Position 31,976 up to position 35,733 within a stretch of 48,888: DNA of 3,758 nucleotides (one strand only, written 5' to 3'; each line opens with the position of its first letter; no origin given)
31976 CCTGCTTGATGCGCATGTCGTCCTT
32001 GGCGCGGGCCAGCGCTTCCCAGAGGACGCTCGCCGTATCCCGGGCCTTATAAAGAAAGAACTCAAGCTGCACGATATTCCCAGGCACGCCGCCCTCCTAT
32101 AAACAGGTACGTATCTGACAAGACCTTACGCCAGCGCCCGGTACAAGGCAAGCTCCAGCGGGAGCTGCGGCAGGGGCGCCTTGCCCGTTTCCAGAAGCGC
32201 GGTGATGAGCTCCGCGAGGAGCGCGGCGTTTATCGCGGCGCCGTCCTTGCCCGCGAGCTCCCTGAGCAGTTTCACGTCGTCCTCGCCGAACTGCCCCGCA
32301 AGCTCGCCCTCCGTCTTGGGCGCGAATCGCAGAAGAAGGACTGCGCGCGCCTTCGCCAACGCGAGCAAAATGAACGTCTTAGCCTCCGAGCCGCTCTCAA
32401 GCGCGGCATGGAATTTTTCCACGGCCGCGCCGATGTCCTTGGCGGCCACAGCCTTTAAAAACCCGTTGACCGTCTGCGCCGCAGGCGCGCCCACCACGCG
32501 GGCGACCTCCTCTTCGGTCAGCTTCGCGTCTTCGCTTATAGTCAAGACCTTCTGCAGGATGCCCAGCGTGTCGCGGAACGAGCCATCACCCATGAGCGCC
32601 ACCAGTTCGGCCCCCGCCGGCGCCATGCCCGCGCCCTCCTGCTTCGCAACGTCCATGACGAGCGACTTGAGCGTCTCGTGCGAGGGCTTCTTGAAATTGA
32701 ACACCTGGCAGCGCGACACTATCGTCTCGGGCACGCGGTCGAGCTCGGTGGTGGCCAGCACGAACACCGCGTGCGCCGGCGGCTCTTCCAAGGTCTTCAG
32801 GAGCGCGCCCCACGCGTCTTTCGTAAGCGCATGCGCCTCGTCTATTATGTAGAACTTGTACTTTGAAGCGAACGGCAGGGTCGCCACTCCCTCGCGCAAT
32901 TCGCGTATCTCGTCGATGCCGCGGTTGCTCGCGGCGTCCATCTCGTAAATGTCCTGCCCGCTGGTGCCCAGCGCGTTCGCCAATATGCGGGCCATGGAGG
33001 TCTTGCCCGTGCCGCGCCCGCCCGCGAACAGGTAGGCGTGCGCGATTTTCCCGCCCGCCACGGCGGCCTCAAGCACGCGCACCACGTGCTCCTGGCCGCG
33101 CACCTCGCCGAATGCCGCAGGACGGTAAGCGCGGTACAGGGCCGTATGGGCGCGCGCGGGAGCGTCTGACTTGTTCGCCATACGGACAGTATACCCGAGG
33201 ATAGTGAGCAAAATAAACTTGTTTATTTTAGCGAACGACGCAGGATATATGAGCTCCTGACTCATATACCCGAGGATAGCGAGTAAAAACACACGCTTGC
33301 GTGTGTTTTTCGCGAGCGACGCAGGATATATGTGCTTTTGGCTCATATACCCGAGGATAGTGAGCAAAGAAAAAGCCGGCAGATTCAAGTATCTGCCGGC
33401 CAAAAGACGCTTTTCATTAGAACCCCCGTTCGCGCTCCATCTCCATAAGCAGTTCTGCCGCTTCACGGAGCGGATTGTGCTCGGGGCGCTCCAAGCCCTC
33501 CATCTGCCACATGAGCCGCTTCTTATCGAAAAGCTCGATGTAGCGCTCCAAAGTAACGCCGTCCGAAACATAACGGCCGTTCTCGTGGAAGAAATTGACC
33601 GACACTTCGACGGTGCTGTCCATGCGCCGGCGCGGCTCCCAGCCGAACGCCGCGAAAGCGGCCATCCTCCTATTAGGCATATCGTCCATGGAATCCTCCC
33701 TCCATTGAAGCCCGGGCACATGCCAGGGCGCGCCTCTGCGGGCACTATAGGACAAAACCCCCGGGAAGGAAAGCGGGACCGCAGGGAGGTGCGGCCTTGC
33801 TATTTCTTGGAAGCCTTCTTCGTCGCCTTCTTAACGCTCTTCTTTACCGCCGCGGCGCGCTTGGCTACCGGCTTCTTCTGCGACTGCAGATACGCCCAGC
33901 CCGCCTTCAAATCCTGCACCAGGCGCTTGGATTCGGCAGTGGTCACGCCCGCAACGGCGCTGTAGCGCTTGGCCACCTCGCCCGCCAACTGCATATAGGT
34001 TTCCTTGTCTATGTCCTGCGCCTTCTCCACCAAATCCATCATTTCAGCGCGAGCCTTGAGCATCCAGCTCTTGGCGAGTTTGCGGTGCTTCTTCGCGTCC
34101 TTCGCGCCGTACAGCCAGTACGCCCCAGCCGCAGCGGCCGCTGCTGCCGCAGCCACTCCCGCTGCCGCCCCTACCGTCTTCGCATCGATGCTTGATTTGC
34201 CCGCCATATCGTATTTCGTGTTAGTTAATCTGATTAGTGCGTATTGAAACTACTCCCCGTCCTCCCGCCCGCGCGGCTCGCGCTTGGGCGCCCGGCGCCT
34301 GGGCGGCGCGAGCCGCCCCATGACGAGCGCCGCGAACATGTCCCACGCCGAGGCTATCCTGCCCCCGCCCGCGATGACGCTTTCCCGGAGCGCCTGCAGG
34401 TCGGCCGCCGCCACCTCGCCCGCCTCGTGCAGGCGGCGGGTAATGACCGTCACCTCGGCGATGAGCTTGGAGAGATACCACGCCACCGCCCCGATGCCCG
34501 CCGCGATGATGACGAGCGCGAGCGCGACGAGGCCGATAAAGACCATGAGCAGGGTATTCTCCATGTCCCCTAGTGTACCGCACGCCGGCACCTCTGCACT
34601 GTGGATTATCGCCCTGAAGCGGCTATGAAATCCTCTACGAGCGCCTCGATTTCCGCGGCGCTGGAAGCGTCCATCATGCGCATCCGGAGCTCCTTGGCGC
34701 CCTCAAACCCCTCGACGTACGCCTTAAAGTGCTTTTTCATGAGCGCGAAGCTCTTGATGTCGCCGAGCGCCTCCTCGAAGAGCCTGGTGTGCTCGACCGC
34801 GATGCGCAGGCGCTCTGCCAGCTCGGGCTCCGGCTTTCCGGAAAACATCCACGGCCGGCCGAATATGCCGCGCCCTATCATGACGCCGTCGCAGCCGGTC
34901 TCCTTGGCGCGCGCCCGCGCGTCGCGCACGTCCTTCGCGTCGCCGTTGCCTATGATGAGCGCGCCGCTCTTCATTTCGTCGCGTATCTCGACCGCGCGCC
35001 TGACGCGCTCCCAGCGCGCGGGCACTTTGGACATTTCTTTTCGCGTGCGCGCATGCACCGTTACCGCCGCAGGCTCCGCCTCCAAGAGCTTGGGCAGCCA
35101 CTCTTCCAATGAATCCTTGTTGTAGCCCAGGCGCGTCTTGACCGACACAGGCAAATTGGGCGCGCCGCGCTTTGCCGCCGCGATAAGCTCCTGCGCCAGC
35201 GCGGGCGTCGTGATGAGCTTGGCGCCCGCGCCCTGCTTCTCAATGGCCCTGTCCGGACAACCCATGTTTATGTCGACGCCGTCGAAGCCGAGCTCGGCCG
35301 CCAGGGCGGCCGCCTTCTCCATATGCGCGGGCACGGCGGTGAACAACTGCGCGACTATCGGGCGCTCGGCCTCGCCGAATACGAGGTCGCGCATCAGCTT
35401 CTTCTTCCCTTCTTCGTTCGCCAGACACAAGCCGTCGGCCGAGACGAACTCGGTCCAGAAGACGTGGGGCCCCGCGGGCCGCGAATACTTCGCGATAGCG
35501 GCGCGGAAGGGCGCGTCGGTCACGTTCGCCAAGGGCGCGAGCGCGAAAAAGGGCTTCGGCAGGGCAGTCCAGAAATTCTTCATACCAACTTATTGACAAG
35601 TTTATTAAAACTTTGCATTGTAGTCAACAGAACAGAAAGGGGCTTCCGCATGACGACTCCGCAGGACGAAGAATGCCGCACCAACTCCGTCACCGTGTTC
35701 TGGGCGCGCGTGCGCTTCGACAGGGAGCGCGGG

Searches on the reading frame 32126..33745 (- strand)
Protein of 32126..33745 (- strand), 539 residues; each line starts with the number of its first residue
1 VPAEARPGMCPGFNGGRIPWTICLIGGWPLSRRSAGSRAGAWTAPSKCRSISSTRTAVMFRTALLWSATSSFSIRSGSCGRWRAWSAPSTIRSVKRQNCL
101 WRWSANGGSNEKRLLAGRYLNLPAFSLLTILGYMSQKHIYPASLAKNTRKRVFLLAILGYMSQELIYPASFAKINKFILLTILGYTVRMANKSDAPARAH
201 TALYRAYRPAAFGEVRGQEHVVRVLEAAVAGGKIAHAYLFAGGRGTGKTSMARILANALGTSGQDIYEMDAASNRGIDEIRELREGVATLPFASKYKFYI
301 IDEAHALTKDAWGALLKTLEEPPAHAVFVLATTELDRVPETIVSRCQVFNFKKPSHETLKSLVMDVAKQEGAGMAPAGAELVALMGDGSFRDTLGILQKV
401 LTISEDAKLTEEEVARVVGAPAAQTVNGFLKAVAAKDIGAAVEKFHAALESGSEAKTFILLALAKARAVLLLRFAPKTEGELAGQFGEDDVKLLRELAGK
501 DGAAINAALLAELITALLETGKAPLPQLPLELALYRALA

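Call 32: search_protein_families(library=pfam, proteins=[window:32126-33745:-], max_evalue=0.0001)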
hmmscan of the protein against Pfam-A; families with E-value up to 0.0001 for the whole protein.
window:32126-33745:- (539 aa): 5 families
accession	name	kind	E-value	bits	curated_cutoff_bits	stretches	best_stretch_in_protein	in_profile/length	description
PF13177.12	DNA_pol3_delta2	-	3.3e-32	112.1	27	2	275-354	81-160/161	DNA polymerase III, delta subunit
PF00004.35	AAA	-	3.6e-11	44.1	21.2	1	239-349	2-126/131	ATPase family associated with various cellular activities (AAA)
PF01078.27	Mg_chelatase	-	1e-05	25.5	20.3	1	212-292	2-78/207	Magnesium chelatase, subunit ChlI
PF05496.18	RuvB_N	-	3.2e-05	24.2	27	1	208-320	2-109/159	Holliday junction DNA helicase RuvB P-loop domain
PF12169.13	DNA_pol3_gamma3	-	3.3e-05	24.1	24.4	1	409-538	1-128/143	DNA polymerase III subunits gamma and tau domain III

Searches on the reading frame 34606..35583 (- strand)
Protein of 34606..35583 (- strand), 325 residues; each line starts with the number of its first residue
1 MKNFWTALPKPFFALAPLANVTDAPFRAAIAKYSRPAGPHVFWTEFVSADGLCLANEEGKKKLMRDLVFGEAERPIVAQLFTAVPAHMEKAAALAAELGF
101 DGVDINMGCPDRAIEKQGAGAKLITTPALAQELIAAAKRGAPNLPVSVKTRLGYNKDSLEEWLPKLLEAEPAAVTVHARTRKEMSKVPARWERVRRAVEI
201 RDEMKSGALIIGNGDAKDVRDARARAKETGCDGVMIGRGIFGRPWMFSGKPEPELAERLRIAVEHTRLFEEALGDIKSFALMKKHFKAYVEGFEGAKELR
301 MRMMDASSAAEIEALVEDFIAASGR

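Call 75: search_protein_families(library=pfam, proteins=[window:34606-35583:-], max_evalue=0.0001)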
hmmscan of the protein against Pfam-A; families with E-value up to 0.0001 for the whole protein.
window:34606-35583:- (325 aa): 1 family
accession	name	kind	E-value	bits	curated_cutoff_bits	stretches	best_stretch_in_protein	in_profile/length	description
PF01207.24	Dus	-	4.5e-60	203.8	20.4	1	15-319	2-306/311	Dihydrouridine synthase (Dus)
